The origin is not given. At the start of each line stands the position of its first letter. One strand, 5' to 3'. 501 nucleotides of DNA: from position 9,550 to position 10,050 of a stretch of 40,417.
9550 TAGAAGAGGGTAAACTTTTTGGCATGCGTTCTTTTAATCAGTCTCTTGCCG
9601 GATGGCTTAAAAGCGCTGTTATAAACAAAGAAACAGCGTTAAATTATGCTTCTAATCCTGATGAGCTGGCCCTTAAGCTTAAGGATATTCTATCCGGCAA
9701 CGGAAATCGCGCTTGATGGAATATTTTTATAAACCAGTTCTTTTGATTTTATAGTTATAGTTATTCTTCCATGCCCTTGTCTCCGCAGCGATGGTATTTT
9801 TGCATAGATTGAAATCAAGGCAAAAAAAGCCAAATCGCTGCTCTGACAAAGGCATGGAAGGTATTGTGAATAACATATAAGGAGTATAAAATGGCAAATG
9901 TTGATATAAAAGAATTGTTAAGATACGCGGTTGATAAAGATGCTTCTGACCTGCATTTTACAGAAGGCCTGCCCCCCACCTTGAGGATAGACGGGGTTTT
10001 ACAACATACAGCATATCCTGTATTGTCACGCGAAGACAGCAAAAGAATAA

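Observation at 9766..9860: Dispersed ~100-nt structured repeat family with a conserved core and covarying outer stem (copy A defines the family)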

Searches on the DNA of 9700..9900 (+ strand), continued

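Call 58: search_with_rna_model(model_id=R1, sources=[window, L060, L061, L062, L063, L064, L065, L066, L067, L068, L069, L070, L071, L072, L073, L074, L075, L076, L077, L078, L079, L080, L081, L082, L083, L084, L085, L086, L087, L088, L089, L090, L091, L092, L093, L094, L095, L096, L097, L098, L099, L100, L101, L102, L103, L104, L105, L106, L107, L108, L109, L110, L111, L112, L113, L114, L115, L116, L117, L118, L119, L120, L121, L122, L123, L124, L125, L126, L127, L128, L129, L130, L131, L132, L133, L134, L135], max_evalue=1e-17, make_alignment=true)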
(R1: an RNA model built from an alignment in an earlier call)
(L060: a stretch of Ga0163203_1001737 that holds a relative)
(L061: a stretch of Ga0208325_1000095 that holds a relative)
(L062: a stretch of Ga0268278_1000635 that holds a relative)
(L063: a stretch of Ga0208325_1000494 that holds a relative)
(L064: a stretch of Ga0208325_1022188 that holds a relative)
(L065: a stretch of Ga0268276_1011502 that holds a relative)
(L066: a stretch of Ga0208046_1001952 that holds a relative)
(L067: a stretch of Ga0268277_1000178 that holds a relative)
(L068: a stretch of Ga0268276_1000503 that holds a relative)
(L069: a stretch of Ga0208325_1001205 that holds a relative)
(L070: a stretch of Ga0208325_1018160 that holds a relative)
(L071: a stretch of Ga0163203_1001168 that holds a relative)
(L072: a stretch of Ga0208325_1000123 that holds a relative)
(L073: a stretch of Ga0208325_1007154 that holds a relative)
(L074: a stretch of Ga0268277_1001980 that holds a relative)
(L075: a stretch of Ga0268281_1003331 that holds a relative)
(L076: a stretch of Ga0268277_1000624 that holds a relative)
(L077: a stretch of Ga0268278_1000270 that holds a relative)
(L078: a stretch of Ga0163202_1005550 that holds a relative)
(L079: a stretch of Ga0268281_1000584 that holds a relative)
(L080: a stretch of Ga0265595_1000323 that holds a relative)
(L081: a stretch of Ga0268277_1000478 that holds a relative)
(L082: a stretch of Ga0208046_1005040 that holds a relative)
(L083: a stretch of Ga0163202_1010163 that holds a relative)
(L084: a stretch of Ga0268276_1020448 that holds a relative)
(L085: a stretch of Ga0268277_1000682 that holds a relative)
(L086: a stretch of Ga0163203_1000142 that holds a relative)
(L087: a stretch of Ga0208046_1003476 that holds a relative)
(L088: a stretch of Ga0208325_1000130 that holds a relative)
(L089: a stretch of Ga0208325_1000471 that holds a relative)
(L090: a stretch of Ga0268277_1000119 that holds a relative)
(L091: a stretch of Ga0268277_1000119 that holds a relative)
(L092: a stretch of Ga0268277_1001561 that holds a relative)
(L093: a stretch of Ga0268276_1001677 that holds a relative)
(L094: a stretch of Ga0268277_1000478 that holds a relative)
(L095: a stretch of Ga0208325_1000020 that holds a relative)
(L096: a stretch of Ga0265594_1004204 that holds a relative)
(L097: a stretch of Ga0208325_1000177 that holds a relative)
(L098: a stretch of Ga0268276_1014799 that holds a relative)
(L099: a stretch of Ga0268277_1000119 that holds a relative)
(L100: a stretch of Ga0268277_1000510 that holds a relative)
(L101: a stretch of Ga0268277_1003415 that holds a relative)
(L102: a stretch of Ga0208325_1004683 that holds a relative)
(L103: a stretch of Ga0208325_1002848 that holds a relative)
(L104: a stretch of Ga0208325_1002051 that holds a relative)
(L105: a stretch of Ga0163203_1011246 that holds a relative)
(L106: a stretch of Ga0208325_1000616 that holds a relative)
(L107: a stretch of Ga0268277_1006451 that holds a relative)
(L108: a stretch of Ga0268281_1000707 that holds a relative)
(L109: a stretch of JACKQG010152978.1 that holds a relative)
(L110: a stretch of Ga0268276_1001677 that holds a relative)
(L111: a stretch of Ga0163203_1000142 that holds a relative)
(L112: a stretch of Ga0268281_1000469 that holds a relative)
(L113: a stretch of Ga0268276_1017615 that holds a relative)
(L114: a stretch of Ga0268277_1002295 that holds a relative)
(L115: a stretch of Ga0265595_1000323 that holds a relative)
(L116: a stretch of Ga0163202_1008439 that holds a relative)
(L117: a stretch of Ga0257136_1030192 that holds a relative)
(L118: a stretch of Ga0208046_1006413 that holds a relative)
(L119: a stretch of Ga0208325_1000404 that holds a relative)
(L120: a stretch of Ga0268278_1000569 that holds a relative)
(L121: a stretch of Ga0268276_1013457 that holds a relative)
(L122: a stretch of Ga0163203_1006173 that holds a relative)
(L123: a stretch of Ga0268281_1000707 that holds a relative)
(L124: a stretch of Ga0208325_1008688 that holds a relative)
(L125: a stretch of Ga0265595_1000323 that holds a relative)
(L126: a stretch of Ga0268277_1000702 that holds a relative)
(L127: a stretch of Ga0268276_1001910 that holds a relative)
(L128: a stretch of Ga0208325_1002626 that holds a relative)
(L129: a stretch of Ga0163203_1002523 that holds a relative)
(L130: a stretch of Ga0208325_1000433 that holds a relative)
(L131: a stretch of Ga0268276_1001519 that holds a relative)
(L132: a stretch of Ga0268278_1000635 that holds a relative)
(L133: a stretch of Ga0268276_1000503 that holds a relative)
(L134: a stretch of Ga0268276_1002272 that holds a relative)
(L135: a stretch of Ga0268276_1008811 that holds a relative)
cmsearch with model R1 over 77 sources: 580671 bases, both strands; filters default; matches with E-value up to 1e-17: 98.
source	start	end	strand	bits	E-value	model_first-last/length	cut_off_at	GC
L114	3723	3842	-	130.3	1.4e-29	1-119/119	no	0.37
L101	2021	2139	+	129.5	2.2e-29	1-119/119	no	0.41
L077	9234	9352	-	129.2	2.6e-29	1-119/119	no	0.39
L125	29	147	+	129.2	2.6e-29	1-119/119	no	0.39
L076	660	779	-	128.2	4.8e-29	1-119/119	no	0.37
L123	9758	9877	+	128.1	5e-29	1-119/119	no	0.38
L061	7833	7951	+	127.3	8.2e-29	1-119/119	no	0.42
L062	10487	10605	-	127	9.8e-29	1-119/119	no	0.4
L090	6840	6958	+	127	9.8e-29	1-119/119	no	0.4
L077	303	421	-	126.2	1.6e-28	1-119/119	no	0.38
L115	287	405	+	126.2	1.6e-28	1-119/119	no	0.38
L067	474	593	-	126.1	1.7e-28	1-119/119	no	0.38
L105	1153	1271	+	125.6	2.2e-28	1-119/119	no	0.4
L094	1410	1528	+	125.5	2.3e-28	1-119/119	no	0.39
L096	8482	8600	+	125.5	2.3e-28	1-119/119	no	0.39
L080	4097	4214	+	125.4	2.5e-28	1-119/119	no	0.33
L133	12406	12523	+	125.4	2.5e-28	1-119/119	no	0.33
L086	3300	3419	+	124.8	3.5e-28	1-119/119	no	0.34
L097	8603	8721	+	124.8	3.6e-28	1-119/119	no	0.39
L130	5773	5891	+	123.6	7.2e-28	1-119/119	no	0.37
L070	786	904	+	123.4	8e-28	1-119/119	no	0.39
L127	8101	8219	+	123.4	8.3e-28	1-119/119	no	0.41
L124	998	1116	+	122.8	1.1e-27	1-119/119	no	0.42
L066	3952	4071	+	122.6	1.3e-27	1-119/119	no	0.38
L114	1640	1758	-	122.3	1.5e-27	1-119/119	no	0.37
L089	6417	6534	+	121.6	2.4e-27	1-119/119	no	0.38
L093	279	396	-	121.3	2.8e-27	1-119/119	no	0.36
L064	111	229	-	120.4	4.7e-27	1-119/119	no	0.37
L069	3467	3586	+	119.8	6.8e-27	1-119/119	no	0.4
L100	3535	3654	+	119.6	7.8e-27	1-119/119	no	0.42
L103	4057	4175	-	119.5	8.2e-27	1-119/119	no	0.43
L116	1735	1852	+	119.4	8.8e-27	1-119/119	no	0.33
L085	12833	12950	-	119.2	9.8e-27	1-119/119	no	0.35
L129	4912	5031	-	118.8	1.2e-26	1-119/119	no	0.43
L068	5767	5886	-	118.7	1.3e-26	1-119/119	no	0.42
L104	2109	2226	+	118.6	1.4e-26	1-119/119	no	0.43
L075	5869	5986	-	118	2e-26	1-119/119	no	0.43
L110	2024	2141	-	118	2e-26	1-119/119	no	0.43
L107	3184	3301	-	117.6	2.5e-26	1-119/119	no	0.32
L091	1921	2038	+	117.6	2.5e-26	1-119/119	no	0.33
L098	3457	3574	+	117.5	2.6e-26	1-119/119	no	0.43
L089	4019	4136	-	117.5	2.6e-26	1-119/119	no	0.39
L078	1965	2082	+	117.5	2.7e-26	1-119/119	no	0.34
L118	311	428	-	117.5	2.7e-26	1-119/119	no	0.34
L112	1916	2033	+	117.1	3.4e-26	1-119/119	no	0.35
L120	1653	1770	+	117.1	3.4e-26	1-119/119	no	0.35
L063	6267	6385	-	117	3.5e-26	1-119/119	no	0.34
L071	6843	6961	+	117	3.5e-26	1-119/119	no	0.34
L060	3529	3646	-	116.9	3.7e-26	1-119/119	no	0.41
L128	3344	3461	+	116.9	3.7e-26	1-119/119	no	0.41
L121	2303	2420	+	116.8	3.9e-26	1-119/119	no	0.33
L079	9636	9755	-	116.7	4.2e-26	1-119/119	no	0.41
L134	8078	8197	+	116.7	4.2e-26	1-119/119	no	0.41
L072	9441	9559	+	116.6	4.5e-26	1-119/119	no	0.44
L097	13853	13970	+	116.5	4.8e-26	1-119/119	no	0.4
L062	2500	2617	-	116.2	5.8e-26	1-119/119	no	0.43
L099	3196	3313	+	116.2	5.8e-26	1-119/119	no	0.43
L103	752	870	+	115.8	7e-26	1-119/119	no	0.45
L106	2030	2149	-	115.1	1.1e-25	1-119/119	no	0.39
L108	441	561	+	115.1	1.1e-25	1-119/119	no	0.43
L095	603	722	+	114.3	1.7e-25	1-119/119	no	0.36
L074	3421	3537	-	113.9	2.1e-25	1-119/119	no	0.38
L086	1227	1344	+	113.2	3.3e-25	1-119/119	no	0.43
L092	9575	9693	-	112.1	6.3e-25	1-119/119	no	0.37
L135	5502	5617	-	111.7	7.8e-25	1-119/119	no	0.36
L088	3322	3438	+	111.6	8.3e-25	1-119/119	no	0.42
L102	2665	2784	-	110.2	1.9e-24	1-119/119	no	0.41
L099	10874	10991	-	109.4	3e-24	1-119/119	no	0.44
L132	6589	6706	+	109.4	3e-24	1-119/119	no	0.44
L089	5528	5646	+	108.9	4.1e-24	1-119/119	no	0.28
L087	852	970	-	108.8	4.5e-24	1-119/119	no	0.42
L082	92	209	-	108.7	4.8e-24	1-119/119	no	0.4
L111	4275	4391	-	108.5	5.3e-24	1-119/119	no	0.36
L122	2095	2214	-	107.9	7.5e-24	1-119/119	no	0.42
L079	5467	5585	-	107.8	8.1e-24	1-119/119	no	0.42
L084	1738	1859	+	106.1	2.1e-23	1-119/119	no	0.43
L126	3111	3228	+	105.9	2.4e-23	1-119/119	no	0.42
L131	625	742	+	105.9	2.4e-23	1-119/119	no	0.42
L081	5102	5220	-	105.4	3.3e-23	1-119/119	no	0.44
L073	303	420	-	103.4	1e-22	1-119/119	no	0.44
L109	1066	1184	+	103.3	1.1e-22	1-119/119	no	0.39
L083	1130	1249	-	103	1.4e-22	1-119/119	no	0.44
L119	3391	3510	+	103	1.4e-22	1-119/119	no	0.44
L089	6624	6743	-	102.8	1.5e-22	1-119/119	no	0.37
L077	4871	4987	+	98.9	1.5e-21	1-119/119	no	0.33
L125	4394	4510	-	98.9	1.5e-21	1-119/119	no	0.33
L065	4429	4545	+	98.5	1.9e-21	1-119/119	no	0.44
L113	1591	1710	+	98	2.6e-21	1-119/119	no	0.4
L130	8440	8555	-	97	4.6e-21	1-119/119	no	0.39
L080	779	897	+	92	8.9e-20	1-119/119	no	0.43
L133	9088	9206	+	92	8.9e-20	1-119/119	no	0.43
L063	6123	6238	+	91.8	1e-19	1-119/119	no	0.41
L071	6990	7105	-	91.8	1e-19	1-119/119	no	0.41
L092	9431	9546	+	91.2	1.4e-19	1-119/119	no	0.41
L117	1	89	-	89.8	3.2e-19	1-89/119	3'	0.38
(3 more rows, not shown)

Alignment A3: 98 matches aligned to the model, 127 columns, each read 5' to 3' on its own strand. Consensus structure (alignment columns), stored with it:
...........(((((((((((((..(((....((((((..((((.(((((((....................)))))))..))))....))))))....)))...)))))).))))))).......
